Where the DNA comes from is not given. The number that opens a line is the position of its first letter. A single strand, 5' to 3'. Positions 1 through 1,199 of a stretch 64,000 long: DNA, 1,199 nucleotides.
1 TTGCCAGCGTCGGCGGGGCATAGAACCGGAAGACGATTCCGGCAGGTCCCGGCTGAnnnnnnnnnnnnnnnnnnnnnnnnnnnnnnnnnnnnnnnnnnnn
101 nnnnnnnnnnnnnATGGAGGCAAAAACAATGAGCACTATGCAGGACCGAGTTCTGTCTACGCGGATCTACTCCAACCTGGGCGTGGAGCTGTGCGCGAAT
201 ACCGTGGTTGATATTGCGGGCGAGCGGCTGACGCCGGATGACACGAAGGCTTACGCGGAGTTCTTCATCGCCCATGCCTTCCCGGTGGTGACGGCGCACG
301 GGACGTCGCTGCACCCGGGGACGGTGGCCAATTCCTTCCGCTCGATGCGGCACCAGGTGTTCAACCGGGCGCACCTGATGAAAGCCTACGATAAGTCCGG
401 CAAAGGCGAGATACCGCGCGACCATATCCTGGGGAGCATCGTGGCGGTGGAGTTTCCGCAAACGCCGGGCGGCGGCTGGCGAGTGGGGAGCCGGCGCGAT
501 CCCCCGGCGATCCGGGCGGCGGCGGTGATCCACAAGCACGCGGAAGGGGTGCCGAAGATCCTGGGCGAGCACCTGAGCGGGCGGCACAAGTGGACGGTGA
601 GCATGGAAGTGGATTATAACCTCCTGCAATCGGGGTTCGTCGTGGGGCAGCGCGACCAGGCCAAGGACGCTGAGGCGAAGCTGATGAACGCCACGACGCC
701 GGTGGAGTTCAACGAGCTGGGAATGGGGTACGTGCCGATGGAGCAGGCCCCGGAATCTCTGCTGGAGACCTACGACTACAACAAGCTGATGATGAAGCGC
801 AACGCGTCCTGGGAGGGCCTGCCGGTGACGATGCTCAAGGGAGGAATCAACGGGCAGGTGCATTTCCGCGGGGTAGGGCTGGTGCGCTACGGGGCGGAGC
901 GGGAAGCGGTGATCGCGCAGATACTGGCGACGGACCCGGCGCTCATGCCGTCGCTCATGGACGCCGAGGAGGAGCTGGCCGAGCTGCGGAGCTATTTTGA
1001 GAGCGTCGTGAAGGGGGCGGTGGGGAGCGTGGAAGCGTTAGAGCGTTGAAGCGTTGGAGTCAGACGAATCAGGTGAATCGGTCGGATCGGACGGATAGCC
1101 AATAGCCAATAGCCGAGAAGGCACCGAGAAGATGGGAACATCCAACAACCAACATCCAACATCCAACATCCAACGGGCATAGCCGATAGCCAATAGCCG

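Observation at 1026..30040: Prophage intergenic gaps are assembled from a shared vocabulary of short tandem arrays in a fixed stop-to-start order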

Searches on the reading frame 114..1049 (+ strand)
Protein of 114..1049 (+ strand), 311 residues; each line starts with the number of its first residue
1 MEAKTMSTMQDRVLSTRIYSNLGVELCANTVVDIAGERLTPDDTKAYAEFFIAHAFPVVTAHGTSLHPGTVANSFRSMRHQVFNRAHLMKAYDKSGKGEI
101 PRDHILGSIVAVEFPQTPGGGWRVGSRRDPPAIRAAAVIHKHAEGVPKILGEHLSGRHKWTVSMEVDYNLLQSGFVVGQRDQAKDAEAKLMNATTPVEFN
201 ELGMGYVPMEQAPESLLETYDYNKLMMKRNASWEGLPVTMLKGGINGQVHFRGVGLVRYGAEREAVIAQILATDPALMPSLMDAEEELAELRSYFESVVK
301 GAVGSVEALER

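Call 7: search_protein_families(library=pfam, proteins=[window:114-1049:+], max_evalue=0.01)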
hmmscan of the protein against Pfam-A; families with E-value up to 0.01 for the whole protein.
window:114-1049:+ (311 aa): 0 families

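Call 8: search_protein_families(library=phrogs, proteins=[window:114-1049:+], max_evalue=0.001)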
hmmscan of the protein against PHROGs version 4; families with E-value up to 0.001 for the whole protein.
window:114-1049:+ (311 aa): 0 families

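Call 13: find_encoding_contigs(protein=window:114-1049:+, flank=10000, max_places=6)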
Protein window:114-1049:+ (311 aa): no gene with exactly this product is on record in the collection.
